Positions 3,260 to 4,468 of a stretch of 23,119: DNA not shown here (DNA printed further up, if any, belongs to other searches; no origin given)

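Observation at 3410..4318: FHA-receiver fusion with Glu at the predicted phospho-acceptor site, paired with a convergent Ser/Thr kinase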

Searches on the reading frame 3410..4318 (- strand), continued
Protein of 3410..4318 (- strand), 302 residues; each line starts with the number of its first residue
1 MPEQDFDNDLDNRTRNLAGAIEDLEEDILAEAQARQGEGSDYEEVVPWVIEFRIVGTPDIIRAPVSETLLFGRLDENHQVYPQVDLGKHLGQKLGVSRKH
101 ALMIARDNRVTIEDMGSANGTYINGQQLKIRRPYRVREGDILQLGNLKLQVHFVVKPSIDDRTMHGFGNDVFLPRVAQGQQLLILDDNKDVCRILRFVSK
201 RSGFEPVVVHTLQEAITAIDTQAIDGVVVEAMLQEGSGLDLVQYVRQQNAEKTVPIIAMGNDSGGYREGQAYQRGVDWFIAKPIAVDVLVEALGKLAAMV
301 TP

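Call 12: find_encoding_contigs(protein=P0049, flank=10000, max_places=2)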
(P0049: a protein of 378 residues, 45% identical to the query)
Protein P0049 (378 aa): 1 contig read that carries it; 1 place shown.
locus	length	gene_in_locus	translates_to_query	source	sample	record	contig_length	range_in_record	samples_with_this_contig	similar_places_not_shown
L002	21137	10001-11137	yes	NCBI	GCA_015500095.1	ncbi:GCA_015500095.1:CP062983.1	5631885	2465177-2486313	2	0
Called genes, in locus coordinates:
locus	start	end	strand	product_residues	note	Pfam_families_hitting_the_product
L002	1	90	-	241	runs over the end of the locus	PF24686:FLQE3_permease, PF12698:ABC2_membrane_3 (weak)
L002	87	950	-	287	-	PF00005:ABC_tran, PF13304:AAA_21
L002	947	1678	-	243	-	PF00440:TetR_N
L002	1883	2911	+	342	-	PF00753:Lactamase_B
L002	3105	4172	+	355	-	PF00483:NTP_transferase, PF12804:NTP_transf_3, PF00132:Hexapep (faint), PF25084:LbH_EIF2B (weak), PF25087:GMPPB_C (weak)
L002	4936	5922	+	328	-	PF00890:FAD_binding_2, PF01266:DAO (weak), PF01946:Thi4 (weak), PF03486:HI0933_like (weak), PF07992:Pyr_redox_2 (weak), PF12831:FAD_oxidored (weak), PF13450:NAD_binding_8, PF01593:Amino_oxidase, +1 more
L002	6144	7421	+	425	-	PF07690:MFS_1, PF12832:MFS_1_like, PF13347:MFS_2 (weak), PF00083:Sugar_tr, PF07690:MFS_1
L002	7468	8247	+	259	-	PF12146:Hydrolase_4 (faint), PF12695:Abhydrolase_5, PF00561:Abhydrolase_1 (faint)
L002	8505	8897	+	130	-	-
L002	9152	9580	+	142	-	PF00571:CBS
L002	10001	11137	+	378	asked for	PF00498:FHA, PF16697:Yop-YscD_cpl (weak), PF00072:Response_reg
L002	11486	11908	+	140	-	PF00164:Ribosom_S12_S23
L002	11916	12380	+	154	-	PF00177:Ribosomal_S7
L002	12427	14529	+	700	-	PF00009:GTP_EFTU, PF03144:GTP_EFTU_D2, PF22042:EF-G_D2, PF14492:EFG_III, PF16658:RF3_C (faint), PF03764:EFG_IV, PF00679:EFG_C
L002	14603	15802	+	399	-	PF00009:GTP_EFTU, PF03144:GTP_EFTU_D2, PF03143:GTP_EFTU_D3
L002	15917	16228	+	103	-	PF00338:Ribosomal_S10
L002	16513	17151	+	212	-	PF00297:Ribosomal_L3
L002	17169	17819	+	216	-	PF00573:Ribosomal_L4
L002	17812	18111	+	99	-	PF00276:Ribosomal_L23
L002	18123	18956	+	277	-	PF00181:Ribosomal_L2_N, PF03947:Ribosomal_L2_C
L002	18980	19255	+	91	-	PF00203:Ribosomal_S19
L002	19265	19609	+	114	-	PF00237:Ribosomal_L22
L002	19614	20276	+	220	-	PF07650:KH_2, PF13083:KH_KhpA-B (faint), PF00189:Ribosomal_S3_C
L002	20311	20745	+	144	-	PF00252:Ribosomal_L16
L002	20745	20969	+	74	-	PF00831:Ribosomal_L29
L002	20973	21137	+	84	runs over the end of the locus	PF00366:Ribosomal_S17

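Call 14: find_encoding_contigs(protein=P0019, flank=10000, max_places=2)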
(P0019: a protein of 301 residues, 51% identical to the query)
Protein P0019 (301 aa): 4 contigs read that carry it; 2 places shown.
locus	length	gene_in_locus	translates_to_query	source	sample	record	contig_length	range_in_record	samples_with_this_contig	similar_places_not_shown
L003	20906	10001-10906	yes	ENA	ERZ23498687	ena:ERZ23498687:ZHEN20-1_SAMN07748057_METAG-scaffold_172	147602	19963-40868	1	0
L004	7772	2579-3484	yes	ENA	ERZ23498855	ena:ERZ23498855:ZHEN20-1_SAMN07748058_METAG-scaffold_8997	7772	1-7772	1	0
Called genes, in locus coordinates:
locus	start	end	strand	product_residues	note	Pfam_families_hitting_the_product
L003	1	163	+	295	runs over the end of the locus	PF12911:OppC_N (weak), PF00528:BPD_transp_1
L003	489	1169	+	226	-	PF00149:Metallophos, PF12850:Metallophos_2, PF14582:Metallophos_3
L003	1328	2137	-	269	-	-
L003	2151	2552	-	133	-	-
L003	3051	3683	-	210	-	PF13371:TPR_9 (faint), PF13424:TPR_12 (weak), PF00515:TPR_1, PF07719:TPR_2 (weak), PF13181:TPR_8 (weak), PF13432:TPR_16, PF13414:TPR_11, PF13431:TPR_17 (weak), +3 more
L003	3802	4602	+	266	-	PF27154:ORF11_beta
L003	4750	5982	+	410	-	PF00376:MerR (faint), PF12728:HTH_17, PF13411:MerR_1 (weak), PF00285:Citrate_synt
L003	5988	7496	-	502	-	PF18944:DUF5691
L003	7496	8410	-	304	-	PF18944:DUF5691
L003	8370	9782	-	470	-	PF04434:SWIM (weak)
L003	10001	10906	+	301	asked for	PF00498:FHA, PF16697:Yop-YscD_cpl (weak), PF00072:Response_reg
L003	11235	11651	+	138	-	PF00164:Ribosom_S12_S23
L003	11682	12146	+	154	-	PF00177:Ribosomal_S7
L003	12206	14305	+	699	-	PF00009:GTP_EFTU, PF03144:GTP_EFTU_D2, PF22042:EF-G_D2, PF14492:EFG_III, PF16658:RF3_C (weak), PF03764:EFG_IV, PF00679:EFG_C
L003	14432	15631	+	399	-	PF00009:GTP_EFTU, PF03144:GTP_EFTU_D2, PF03143:GTP_EFTU_D3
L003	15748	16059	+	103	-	PF00338:Ribosomal_S10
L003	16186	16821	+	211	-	PF00297:Ribosomal_L3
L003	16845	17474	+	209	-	PF00573:Ribosomal_L4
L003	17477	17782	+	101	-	PF00276:Ribosomal_L23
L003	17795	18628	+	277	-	PF00181:Ribosomal_L2_N, PF03947:Ribosomal_L2_C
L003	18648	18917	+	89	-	PF00203:Ribosomal_S19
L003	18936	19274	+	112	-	PF00237:Ribosomal_L22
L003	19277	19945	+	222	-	PF07650:KH_2, PF00189:Ribosomal_S3_C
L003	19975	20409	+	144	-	PF00252:Ribosomal_L16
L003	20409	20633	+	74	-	PF00831:Ribosomal_L29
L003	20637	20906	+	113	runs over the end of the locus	PF00366:Ribosomal_S17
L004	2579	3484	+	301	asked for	PF00498:FHA, PF16697:Yop-YscD_cpl (weak), PF00072:Response_reg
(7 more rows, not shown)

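Call 15: find_encoding_contigs(protein=P0045, flank=10000, max_places=2)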
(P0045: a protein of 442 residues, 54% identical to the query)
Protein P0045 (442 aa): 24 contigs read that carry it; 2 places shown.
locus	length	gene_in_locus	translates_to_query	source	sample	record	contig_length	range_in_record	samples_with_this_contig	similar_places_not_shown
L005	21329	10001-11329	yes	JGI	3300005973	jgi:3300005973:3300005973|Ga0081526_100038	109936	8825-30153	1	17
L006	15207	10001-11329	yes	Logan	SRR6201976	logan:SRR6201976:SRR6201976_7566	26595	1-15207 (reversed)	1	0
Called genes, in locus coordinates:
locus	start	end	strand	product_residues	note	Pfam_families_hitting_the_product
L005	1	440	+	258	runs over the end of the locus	-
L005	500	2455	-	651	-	PF00664:ABC_membrane, PF02463:SMC_N (faint), PF00005:ABC_tran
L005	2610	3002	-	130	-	-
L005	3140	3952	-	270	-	-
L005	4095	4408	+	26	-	-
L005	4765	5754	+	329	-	PF00890:FAD_binding_2, PF12831:FAD_oxidored (weak), PF13450:NAD_binding_8, PF01593:Amino_oxidase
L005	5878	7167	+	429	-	PF00083:Sugar_tr, PF07690:MFS_1, PF12832:MFS_1_like, PF07690:MFS_1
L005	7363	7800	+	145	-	-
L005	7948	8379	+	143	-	PF00571:CBS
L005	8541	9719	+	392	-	PF02771:Acyl-CoA_dh_N, PF02770:Acyl-CoA_dh_M, PF00441:Acyl-CoA_dh_1, PF08028:Acyl-CoA_dh_2, PF22924:ACOX_C_alpha1 (faint)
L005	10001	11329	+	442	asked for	PF00498:FHA, PF16697:Yop-YscD_cpl (weak), PF00072:Response_reg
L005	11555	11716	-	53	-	-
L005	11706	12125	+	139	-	PF00164:Ribosom_S12_S23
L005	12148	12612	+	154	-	PF00177:Ribosomal_S7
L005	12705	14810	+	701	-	PF00009:GTP_EFTU, PF03144:GTP_EFTU_D2, PF22042:EF-G_D2, PF14492:EFG_III, PF03764:EFG_IV, PF00679:EFG_C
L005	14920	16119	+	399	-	PF00009:GTP_EFTU, PF03144:GTP_EFTU_D2, PF03143:GTP_EFTU_D3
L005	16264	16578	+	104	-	PF00338:Ribosomal_S10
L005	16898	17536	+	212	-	PF00297:Ribosomal_L3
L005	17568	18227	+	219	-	PF00573:Ribosomal_L4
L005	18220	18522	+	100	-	PF00276:Ribosomal_L23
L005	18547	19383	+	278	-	PF00181:Ribosomal_L2_N, PF03947:Ribosomal_L2_C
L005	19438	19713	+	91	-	PF00203:Ribosomal_S19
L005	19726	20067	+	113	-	PF00237:Ribosomal_L22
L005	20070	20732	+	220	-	PF07650:KH_2, PF00189:Ribosomal_S3_C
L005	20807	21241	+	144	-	PF00252:Ribosomal_L16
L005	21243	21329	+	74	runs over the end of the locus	PF00831:Ribosomal_L29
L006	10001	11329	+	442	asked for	PF00498:FHA, PF16697:Yop-YscD_cpl (weak), PF00072:Response_reg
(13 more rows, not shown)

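Call 16: find_encoding_contigs(protein=P0062, flank=10000, max_places=2)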
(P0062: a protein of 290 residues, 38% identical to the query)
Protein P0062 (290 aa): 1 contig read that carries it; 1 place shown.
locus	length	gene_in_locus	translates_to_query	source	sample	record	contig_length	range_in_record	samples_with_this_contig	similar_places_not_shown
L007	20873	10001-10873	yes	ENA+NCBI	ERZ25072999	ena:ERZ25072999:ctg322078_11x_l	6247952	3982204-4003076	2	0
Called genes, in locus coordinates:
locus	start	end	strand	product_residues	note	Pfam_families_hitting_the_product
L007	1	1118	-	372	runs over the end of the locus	PF13439:Glyco_transf_4, PF13579:Glyco_trans_4_4, PF00534:Glycos_transf_1, PF13692:Glyco_trans_1_4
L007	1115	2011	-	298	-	PF05575:V_cholerae_RfbT (weak), PF05050:Methyltransf_21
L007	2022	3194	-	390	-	PF01943:Polysacc_synt (weak)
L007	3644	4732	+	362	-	PF14907:NTP_transf_5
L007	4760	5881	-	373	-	PF02746:MR_MLE_N, PF13378:MR_MLE_C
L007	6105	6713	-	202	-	PF00392:GntR, PF07729:FCD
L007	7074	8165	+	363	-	PF02746:MR_MLE_N, PF13378:MR_MLE_C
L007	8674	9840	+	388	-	PF02771:Acyl-CoA_dh_N, PF02770:Acyl-CoA_dh_M, PF00441:Acyl-CoA_dh_1, PF08028:Acyl-CoA_dh_2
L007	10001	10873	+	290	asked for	PF00498:FHA, PF16697:Yop-YscD_cpl (weak), PF00072:Response_reg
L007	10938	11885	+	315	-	PF08239:SH3_3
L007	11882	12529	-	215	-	PF00891:Methyltransf_2 (weak), PF01209:Ubie_methyltran (weak), PF13847:Methyltransf_31 (weak), PF08241:Methyltransf_11, PF08242:Methyltransf_12 (weak), PF13649:Methyltransf_25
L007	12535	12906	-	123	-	PF00903:Glyoxalase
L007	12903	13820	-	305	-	PF00106:adh_short, PF01370:Epimerase (weak), PF08659:KR, PF16363:GDP_Man_Dehyd (faint), PF13561:adh_short_C2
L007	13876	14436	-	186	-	PF00440:TetR_N, PF16295:TetR_C_10, PF22604:TetR_HI_0893_C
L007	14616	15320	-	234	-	PF03130:HEAT_PBS (faint), PF13646:HEAT_2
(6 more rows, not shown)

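Call 29: find_encoding_contigs(protein=P0003, flank=10000, max_places=3)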
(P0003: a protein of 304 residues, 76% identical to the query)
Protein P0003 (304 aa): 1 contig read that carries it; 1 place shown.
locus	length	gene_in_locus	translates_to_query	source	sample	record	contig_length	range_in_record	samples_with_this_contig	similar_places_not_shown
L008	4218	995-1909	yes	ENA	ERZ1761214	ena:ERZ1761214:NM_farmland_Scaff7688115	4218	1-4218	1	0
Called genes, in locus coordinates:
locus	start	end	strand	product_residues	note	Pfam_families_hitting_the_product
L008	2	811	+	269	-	?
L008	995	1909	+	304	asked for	PF00498:FHA, PF16697:Yop-YscD_cpl (weak), PF00072:Response_reg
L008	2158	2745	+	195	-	PF12318:FAD-SLDH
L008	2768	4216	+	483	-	?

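Call 31: predict_structure(alignment_id=A1)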
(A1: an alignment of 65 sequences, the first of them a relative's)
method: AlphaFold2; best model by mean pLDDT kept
length: 302 residues; sequences in the alignment: 65
mean_pLDDT: 85.7   pTM: 0.79
mean pLDDT of the five models: 85.7, 85.3, 83.3, 82.0, 81.3
residues with pLDDT >= 90: 214; 70-90: 36; 50-70: 16; < 50: 36
segments of 3 or more residues with pLDDT < 50: 1-25, 31-41
pLDDT, mean of each block of 10 residues (from residue 1): 39 38 50 45 72 95 91 97 96 98 93 97 98 96 98 92 73 90 96 94 96 97 96 93 91 91 82 95 93 92 58
secondary structure, 60 per line:
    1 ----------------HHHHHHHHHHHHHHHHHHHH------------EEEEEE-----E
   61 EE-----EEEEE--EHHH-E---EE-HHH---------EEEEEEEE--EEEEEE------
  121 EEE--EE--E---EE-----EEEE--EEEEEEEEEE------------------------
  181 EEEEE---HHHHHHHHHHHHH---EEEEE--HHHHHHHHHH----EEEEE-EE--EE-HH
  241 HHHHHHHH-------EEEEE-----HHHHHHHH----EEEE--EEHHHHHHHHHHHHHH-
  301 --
elements in order: H17-36 E49-54 E60-62 E68-72 E99-106 E109-114 E121-123 E141-144 E147-156 E181-185 H189-201 E205-209 H212-221 E226-230 H239-248 E256-260 H266-273 E278-281 H286-299
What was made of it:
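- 4184..4318 (-): N-terminal acidic tail (aa 1-45), mostly low-confidence in the model, with a predicted acidic helix at aa 17-36. AF2 pLDDT is below 50 for residues 1-25 and 31-41, and DSSP on the model assigns a helix to 17-36 (call 31).
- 3779..3847 (-): Inter-domain linker (aa 158-180). AF2 secondary structure and pLDDT (call 31).
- On Response-regulator receiver domain (PF00072), catalytically competent: AF2 gives a five-strand, five-helix layout (call 31).
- On Self-tail FHA switch (GarA/OdhI/DgcB type): The tail has pLDDT below 50 (call 31). AF2 leaves the tail undocked (call 31), which is uninformative for a phospho-dependent contact.
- Checked: The AF2 model (pLDDT 85.7, pTM 0.79) has beta3 at 226-230, so E230 sits at its C-terminal end (call 31).
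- AF2 does not dock the tail on the FHA domain; residues 1-25 have pLDDT below 50 (call 31).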

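Call 32: find_related_loci(query=A1, collection=genome_contigs, flank=6000)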
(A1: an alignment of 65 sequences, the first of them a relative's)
Query A1 (302 aa) in genome_contigs; peptide patterns used: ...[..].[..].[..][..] (x = any residue, [..] = any of these).
599 stretches matched a pattern (row limit reached: there are more); 60 encode a relative of the query (tblastn E <= 1e-3); 60 distinct loci.
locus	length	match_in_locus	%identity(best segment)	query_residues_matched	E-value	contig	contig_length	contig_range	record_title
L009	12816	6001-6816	43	26-300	2e-78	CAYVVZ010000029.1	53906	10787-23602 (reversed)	MAG TPA_asm: uncultured Anaerolineaceae bacterium isolate SRP141376_co5_126 genome assembly, contig: NODE_1325_length_53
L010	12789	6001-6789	44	38-301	3e-72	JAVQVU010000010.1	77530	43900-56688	MAG: Anaerolineae bacterium isolate SKYGB_h_bin113 k141_1135033, whole genome shotgun sequence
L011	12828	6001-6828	42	12-299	1e-70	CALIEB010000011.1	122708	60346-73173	MAG: uncultured Anaerolineae bacterium isolate R1_Bin_MAXBIN__116_1 genome assembly, contig: c_000003084544, whole genom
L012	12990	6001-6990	38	24-296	1e-68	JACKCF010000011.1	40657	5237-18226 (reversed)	MAG: Anaerolineaceae bacterium isolate HK-STAS-CHLO-40 HK-STAS-CHLO-40_11, whole genome shotgun sequence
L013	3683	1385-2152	45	38-293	4e-68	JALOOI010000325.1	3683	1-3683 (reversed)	MAG: Anaerolineae bacterium isolate Prado099 scaffold_89614, whole genome shotgun sequence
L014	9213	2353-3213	38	8-296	7e-65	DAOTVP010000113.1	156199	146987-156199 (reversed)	MAG TPA_asm: Anaerolineae bacterium isolate H110_65 508794, whole genome shotgun sequence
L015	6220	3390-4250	38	8-296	6e-65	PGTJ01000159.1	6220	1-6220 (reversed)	MAG: Phototrophicales bacterium isolate CP2_20G k99_8301, whole genome shotgun sequence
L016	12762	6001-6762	42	43-296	3e-63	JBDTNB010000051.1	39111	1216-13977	MAG: Chloroflexota bacterium isolate cluster3_bin.14 NODE_2722_length_39111_cov_14.075737, whole genome shotgun sequence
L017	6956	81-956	36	7-301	8e-62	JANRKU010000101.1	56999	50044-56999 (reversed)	MAG: bacterium isolate bins.121 k141_3886923, whole genome shotgun sequence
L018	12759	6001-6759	40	43-295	8e-62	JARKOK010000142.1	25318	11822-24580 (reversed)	MAG: Aggregatilineales bacterium isolate D137_maxbin.019 k141_208024, whole genome shotgun sequence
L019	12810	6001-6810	40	31-300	6e-61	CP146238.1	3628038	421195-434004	Aggregatilineales bacterium SYSU G02658 chromosome, complete genome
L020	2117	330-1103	40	43-290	7e-62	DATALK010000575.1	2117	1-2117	MAG TPA_asm: Phototrophicaceae bacterium isolate SMAG_U6962 k141_320532, whole genome shotgun sequence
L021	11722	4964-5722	39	41-296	6e-60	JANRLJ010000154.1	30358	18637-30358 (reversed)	MAG: bacterium isolate bins.192 k141_3938466, whole genome shotgun sequence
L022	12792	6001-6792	39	30-294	8e-60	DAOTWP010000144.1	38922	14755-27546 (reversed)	MAG TPA_asm: Anaerolineae bacterium isolate H14_151 k109_488733, whole genome shotgun sequence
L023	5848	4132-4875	40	43-290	1e-59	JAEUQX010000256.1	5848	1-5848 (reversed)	MAG: Anaerolineae bacterium isolate new MAG-262 k141_2174711, whole genome shotgun sequence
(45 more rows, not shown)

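Call 41: search_protein_representatives(alignment_id=A1)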
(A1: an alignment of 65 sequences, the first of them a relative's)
Query: 65 sequences, 302 profile positions. Proteins with E-value up to 0.001 (for the whole library): 1296566; up to 1e-10: 257012; up to 1e-30: 3390. The best 150 are listed.
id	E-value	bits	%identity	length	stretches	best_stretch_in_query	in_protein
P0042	3.1e-118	410.5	-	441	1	10-294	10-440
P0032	1.6e-116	404.9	-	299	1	6-292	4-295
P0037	1.7e-112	391.7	-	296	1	1-294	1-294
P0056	4.2e-112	390.4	-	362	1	5-295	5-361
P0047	9.0e-109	379.4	-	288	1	10-294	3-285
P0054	1.3e-105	369.1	-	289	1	11-295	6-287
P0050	1.0e-104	366.1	-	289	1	11-295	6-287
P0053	1.1e-104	366.0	-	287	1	9-293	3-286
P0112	4.4e-104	364.0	-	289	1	10-294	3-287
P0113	4.6e-96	337.7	-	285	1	9-290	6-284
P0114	1.1e-95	336.4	-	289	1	11-295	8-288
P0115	6.8e-95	333.8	-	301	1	7-299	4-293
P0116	1.7e-92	326.0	-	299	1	12-291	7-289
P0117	1.7e-92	325.9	-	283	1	8-291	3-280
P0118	4.0e-92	324.8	-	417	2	38-297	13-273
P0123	5.5e-89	314.4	-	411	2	37-293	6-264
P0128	1.2e-86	306.8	-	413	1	29-297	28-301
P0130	6.7e-86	304.3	-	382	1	28-288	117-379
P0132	3.8e-83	295.3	-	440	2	40-297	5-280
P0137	6.0e-80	284.8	-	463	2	36-298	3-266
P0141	2.7e-78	279.3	-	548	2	38-296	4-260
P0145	1.2e-76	273.9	-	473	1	21-288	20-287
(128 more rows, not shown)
